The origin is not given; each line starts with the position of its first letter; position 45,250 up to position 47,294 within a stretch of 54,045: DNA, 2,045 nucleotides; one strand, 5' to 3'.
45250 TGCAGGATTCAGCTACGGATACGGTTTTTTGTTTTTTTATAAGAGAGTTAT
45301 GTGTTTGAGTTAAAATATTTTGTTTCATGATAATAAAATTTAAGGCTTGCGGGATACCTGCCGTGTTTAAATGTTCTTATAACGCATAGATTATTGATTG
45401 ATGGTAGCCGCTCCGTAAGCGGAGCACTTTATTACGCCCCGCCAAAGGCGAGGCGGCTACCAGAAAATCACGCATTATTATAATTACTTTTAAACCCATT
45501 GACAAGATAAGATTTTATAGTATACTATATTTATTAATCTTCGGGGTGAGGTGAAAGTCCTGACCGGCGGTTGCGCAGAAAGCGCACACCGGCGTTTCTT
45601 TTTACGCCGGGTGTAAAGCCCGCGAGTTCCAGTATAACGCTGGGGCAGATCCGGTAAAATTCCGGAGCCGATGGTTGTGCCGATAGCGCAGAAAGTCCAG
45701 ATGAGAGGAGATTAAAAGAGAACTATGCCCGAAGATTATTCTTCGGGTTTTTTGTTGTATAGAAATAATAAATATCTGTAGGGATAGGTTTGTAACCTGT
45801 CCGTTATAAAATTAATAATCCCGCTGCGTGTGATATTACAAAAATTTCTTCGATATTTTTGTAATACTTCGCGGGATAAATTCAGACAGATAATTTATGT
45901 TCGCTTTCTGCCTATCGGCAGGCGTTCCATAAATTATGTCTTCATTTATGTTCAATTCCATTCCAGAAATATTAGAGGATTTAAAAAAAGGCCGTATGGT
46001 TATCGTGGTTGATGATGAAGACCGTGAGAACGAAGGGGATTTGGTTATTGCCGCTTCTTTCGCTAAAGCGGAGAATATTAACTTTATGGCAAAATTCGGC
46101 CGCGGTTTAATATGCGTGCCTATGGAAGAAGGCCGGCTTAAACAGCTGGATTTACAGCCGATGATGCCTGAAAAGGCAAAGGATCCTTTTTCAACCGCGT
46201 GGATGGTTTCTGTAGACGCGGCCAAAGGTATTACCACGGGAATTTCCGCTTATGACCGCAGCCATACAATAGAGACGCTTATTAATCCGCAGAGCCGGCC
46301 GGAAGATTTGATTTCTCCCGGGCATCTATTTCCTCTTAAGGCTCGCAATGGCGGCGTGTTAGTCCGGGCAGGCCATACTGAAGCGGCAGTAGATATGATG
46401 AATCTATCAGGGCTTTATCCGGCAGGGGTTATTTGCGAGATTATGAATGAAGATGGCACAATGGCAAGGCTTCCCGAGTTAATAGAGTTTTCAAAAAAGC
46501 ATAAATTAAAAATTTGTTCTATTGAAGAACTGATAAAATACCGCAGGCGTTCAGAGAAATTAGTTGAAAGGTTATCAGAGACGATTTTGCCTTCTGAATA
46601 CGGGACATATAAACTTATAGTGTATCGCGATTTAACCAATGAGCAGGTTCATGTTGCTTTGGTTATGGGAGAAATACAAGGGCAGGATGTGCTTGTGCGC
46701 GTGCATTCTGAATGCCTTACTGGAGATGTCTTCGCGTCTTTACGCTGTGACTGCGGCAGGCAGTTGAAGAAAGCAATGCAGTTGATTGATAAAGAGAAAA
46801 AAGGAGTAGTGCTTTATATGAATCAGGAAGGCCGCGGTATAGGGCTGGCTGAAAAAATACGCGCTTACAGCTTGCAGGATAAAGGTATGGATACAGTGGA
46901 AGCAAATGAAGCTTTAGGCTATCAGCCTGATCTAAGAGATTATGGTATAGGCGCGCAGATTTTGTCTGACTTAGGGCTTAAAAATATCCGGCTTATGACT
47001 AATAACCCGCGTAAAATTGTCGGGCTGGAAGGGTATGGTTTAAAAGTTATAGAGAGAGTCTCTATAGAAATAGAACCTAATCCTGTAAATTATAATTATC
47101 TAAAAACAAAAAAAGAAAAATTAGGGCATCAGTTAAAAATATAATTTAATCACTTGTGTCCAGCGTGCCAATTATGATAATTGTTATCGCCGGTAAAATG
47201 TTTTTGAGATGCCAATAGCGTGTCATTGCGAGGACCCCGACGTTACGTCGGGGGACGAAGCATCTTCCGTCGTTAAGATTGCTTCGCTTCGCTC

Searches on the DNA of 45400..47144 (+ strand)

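Call 33: search_rna_families(source=window, start=45400, end=46100, threshold=evalue, max_evalue=10)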
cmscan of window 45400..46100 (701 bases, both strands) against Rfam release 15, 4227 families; matches with E-value up to 10: 14.
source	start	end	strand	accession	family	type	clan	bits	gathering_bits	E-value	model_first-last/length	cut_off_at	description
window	45533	45716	+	RF00050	FMN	Cis-reg; riboswitch;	-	82.9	66.2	2.7e-19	1-138/138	no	FMN riboswitch aptamer (RFN element)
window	45705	45820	-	RF02579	tsr26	Gene; sRNA;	-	22.3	141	0.67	1-122/122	no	S. aureus tsr26 small RNA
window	45647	45774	+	RF03104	RAGATH-36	Gene; sRNA;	-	22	70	0.034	1-128/128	no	RAGATH-36 RNA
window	45808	45883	+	RF01180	snoR110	Gene; snRNA; snoRNA; HACA-box;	-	20.9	44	0.83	1-89/89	no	Small nucleolar RNA snoR110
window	45717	45854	-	RF01470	rli38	Gene; sRNA;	-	19.4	49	4.7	1-150/150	no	Listeria sRNA rli38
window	45724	45898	-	RF02901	AaHKsRNA41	Gene; sRNA;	-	18.9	97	0.059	1-187/187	no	Aggregatibacter sRNA 41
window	45432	45515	-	RF04181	rteR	Gene; sRNA;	-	18.5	72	4.4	1-84/84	no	rteR sRNA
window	45810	45884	+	RF04230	mir-9261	Gene; miRNA;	-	17.7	86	1.4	1-92/92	no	mir-9261 microRNA precursor family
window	45812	45882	-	RF04230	mir-9261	Gene; miRNA;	-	17.6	86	1.5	1-92/92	no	mir-9261 microRNA precursor family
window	45831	45909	-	RF01302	snoU36a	Gene; snRNA; snoRNA; CD-box;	CL00051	16.1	45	3.4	1-90/90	no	SnoRNA U36a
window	45856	45906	+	RF00039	DicF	Gene; antisense;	-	14.4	48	2.9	1-52/52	no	DicF RNA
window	45804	45885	+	RF02574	Ricks_sRNA10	Gene; sRNA;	-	12.8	97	4.2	1-352/352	no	Rickettsia sRNA 10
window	45721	45756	+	RF02737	Rev13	Gene; antisense;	-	9.7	242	8.8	84-119/354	no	Soft rot Enterobacteriaceae Rev 13 asRNA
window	45653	45673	+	RF01119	sR32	Gene; snRNA; snoRNA; CD-box;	-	9.5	40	8.8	37-57/57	no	Small nucleolar RNA sR32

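Call 41: build_rna_model(alignment_id=A2, structure=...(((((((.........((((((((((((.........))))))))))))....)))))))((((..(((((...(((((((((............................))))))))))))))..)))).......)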
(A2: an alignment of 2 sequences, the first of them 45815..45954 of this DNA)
Model R1 built from alignment A2 (2 sequences, 141 columns); structure: as given.
model positions 141; base pairs 37; branch points 1; effective number of sequences 1; information 0.59 bits per position. Calibrated on 0.2 Mb of random sequence (short: E-values are rough).
structure used (alignment columns):
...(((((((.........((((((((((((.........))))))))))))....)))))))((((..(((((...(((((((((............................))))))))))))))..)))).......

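Call 42: search_with_rna_model(model_id=R1, sources=[window, L001, L002, L003, L004, L005, L006, L008, L009, L010, L011, L012, L013, L014, L015, L016, L017, L018, L019, L020, L021, L022, L023, L024, L025, L026, L027, L028, L029, L030, L031, L032, L033, L034, L035, L036, L037, L038, L039, L040, L041, L042, L043, L044, L045, L046, L047, L048, L049, L050, L051, L052, L053, L054, L055, L056, L057, L058, L059, L060, L061, L062, L063, L064, L065, L066, L067, L068, L069, L070, L071, L072, L073, L074, L075, L076, L077, L078, L079, L080, L081, L082, L083, L084, L085, L086, L087], max_evalue=10)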
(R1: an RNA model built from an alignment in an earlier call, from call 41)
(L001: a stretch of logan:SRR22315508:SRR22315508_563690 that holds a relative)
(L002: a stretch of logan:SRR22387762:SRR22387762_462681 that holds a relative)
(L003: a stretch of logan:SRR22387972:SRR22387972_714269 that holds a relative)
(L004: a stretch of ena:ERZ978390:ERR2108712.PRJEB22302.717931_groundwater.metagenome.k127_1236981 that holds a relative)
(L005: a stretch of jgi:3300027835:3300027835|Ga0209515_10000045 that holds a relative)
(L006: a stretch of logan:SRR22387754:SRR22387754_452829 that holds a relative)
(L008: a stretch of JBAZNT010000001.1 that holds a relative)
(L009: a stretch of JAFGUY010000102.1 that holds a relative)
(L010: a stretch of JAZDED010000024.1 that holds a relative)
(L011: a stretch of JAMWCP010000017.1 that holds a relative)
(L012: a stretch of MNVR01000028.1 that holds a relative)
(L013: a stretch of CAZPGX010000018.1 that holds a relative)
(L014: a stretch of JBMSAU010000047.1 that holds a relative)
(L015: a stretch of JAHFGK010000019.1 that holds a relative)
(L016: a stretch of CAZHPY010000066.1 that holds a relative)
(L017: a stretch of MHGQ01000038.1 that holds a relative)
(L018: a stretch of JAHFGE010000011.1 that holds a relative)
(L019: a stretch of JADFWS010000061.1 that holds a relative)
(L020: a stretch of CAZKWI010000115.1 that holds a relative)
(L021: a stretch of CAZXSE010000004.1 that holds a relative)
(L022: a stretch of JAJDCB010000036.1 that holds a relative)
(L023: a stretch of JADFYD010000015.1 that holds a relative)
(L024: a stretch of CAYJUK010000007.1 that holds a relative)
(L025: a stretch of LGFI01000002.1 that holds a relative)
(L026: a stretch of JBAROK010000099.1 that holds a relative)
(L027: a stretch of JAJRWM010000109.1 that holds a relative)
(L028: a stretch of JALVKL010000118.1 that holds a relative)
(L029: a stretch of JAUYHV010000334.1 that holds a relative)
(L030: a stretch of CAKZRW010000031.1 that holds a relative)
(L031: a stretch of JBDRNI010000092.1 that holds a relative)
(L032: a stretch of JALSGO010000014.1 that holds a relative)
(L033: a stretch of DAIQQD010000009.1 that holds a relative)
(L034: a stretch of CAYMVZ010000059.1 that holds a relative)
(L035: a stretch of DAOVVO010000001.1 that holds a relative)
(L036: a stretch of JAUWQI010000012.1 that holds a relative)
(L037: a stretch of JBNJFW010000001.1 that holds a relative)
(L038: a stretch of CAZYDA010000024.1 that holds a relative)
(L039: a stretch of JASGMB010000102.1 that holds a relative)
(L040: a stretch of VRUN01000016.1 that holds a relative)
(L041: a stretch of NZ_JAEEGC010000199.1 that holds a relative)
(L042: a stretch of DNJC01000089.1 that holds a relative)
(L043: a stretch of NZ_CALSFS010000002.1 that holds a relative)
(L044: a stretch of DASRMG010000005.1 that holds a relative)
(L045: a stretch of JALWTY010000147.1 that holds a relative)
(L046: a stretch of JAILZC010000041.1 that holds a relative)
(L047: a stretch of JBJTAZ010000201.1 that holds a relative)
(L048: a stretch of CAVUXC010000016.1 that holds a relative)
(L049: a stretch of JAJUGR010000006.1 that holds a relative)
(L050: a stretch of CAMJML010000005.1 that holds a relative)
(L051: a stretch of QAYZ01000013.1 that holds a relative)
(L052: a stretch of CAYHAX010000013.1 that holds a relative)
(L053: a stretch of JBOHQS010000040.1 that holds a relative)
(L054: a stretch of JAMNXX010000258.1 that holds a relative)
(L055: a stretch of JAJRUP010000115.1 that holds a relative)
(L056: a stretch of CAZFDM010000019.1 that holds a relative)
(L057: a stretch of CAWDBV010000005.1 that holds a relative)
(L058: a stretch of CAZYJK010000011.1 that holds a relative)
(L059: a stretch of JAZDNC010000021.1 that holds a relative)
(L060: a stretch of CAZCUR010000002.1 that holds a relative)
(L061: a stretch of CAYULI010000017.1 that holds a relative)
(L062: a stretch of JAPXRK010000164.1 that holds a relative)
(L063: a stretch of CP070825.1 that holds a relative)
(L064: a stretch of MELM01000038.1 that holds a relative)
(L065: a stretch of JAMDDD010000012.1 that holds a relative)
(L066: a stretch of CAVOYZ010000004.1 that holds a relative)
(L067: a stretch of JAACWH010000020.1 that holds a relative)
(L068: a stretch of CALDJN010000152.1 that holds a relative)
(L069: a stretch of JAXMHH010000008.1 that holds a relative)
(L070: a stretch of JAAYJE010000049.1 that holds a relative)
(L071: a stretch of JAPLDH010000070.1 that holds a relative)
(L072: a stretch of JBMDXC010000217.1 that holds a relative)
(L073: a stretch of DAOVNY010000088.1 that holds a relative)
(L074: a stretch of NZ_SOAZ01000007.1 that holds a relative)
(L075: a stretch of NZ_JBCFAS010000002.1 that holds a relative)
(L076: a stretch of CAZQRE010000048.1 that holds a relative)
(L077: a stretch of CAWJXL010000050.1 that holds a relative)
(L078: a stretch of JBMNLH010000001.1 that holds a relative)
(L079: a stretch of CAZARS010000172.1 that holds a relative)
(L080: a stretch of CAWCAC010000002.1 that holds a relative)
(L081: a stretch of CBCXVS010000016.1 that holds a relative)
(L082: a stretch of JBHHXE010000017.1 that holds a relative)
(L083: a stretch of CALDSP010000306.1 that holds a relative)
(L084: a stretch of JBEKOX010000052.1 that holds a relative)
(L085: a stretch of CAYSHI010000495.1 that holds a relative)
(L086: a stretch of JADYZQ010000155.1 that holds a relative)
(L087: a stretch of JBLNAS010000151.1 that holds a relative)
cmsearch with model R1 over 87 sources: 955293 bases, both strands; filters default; matches with E-value up to 10: 16.
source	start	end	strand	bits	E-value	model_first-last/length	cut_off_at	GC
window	45815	45954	+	172.5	6.2e-36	1-141/141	no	0.35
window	50609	50733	+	158.6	9e-33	1-141/141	no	0.31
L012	10768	10868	-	36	5.5e-05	1-141/141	no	0.45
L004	6710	6840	-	32.4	0.00035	1-141/141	no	0.47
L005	6710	6840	-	32.4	0.00035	1-141/141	no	0.47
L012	5845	5978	-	30.8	0.00082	1-141/141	no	0.43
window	53859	53991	-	29.7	0.0014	1-141/141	no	0.33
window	45798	45880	-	28.3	0.0029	1-141/141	no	0.31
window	50580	50674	-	27.4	0.0047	1-141/141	no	0.31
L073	3784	3878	-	18.5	0.49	1-141/141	no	0.32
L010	10299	10375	+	18.1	0.6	1-141/141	no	0.35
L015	4352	4431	-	14.7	3.6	1-141/141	no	0.3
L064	10600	10709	+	13.9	5.4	1-141/141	no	0.4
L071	7955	8083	-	13.9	5.6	1-141/141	no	0.34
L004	6778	6854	+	13.3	7.4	1-141/141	no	0.36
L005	6778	6854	+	13.3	7.4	1-141/141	no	0.36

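Call 43: search_with_rna_model(model_id=R1, sources=[L012, L004, window], max_evalue=0.01, show_alignments=7)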
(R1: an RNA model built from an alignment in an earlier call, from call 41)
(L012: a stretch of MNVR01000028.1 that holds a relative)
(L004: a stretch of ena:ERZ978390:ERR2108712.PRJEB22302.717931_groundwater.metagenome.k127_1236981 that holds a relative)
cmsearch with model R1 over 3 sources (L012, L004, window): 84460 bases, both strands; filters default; matches with E-value up to 0.01: 8.
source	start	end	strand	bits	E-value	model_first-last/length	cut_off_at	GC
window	45815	45954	+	172.5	5.5e-37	1-141/141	no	0.35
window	50609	50733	+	158.6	7.9e-34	1-141/141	no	0.31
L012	10768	10868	-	36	4.9e-06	1-141/141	no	0.45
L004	6710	6840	-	32.4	3.1e-05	1-141/141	no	0.47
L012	5845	5978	-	30.8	7.3e-05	1-141/141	no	0.43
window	53859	53991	-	29.7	0.00013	1-141/141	no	0.33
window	45798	45880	-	28.3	0.00026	1-141/141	no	0.31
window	50580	50674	-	27.4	0.00041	1-141/141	no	0.31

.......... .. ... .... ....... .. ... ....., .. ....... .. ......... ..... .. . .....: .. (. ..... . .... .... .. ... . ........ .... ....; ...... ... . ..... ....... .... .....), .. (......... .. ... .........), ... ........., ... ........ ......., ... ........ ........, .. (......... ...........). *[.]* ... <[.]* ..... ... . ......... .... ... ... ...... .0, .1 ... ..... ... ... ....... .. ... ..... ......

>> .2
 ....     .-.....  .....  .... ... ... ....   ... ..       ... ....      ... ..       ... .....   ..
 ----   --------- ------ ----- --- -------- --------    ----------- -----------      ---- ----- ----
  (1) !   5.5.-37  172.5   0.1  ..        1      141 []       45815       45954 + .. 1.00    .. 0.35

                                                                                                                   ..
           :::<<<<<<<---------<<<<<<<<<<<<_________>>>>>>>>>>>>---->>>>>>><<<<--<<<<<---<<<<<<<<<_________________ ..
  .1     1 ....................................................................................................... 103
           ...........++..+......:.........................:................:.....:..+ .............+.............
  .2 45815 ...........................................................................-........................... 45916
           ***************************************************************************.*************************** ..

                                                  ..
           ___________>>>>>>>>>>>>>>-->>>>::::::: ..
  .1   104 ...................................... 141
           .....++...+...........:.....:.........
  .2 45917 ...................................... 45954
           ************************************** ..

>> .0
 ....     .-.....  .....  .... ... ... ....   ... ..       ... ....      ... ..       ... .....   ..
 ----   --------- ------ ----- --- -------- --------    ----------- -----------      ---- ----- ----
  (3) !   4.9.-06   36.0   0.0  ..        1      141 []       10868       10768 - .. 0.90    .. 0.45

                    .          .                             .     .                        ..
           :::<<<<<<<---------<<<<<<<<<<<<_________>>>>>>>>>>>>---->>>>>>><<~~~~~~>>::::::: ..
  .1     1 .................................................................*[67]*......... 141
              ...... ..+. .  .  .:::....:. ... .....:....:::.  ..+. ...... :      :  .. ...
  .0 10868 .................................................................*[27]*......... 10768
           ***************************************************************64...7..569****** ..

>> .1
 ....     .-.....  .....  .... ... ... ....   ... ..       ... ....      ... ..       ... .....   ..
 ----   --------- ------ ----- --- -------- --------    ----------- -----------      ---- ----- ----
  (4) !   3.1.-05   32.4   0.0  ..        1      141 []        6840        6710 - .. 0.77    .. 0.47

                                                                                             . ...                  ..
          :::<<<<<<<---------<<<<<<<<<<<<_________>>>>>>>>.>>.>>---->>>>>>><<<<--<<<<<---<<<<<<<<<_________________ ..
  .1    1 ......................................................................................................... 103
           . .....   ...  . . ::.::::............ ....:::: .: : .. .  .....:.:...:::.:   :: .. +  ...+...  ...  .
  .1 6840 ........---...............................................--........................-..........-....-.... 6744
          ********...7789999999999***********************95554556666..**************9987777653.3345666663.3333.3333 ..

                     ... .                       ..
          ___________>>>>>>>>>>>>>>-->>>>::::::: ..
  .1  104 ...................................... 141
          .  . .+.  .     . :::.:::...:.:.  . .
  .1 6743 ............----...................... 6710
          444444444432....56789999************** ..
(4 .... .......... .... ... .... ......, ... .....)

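Call 50: search_with_rna_model(model_id=R1, sources=[L012, L004, window], max_evalue=0.0001, make_alignment=true)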
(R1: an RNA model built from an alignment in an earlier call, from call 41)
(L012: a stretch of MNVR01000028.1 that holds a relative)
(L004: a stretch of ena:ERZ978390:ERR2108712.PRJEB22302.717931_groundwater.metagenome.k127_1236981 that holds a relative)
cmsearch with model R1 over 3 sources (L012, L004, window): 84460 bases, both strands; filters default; matches with E-value up to 0.0001: 5.
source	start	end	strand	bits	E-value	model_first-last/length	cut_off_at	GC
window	45815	45954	+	172.5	5.5e-37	1-141/141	no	0.35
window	50609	50733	+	158.6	7.9e-34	1-141/141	no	0.31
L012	10768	10868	-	36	4.9e-06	1-141/141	no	0.45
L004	6710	6840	-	32.4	3.1e-05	1-141/141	no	0.47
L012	5845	5978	-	30.8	7.3e-05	1-141/141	no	0.43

Alignment A4: 5 matches aligned to the model, 222 columns, each read 5' to 3' on its own strand. Consensus structure (alignment columns), stored with it:
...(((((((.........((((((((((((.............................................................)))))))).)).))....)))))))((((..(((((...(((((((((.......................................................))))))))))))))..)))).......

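Call 52: build_rna_model(alignment_id=A4)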
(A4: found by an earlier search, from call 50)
Model R2 built from alignment A4 (5 sequences, 222 columns); structure: stored with the alignment.
model positions 126; base pairs 37; branch points 1; effective number of sequences 1.95; information 0.59 bits per position. Calibrated on 0.2 Mb of random sequence (short: E-values are rough).
structure used (alignment columns):
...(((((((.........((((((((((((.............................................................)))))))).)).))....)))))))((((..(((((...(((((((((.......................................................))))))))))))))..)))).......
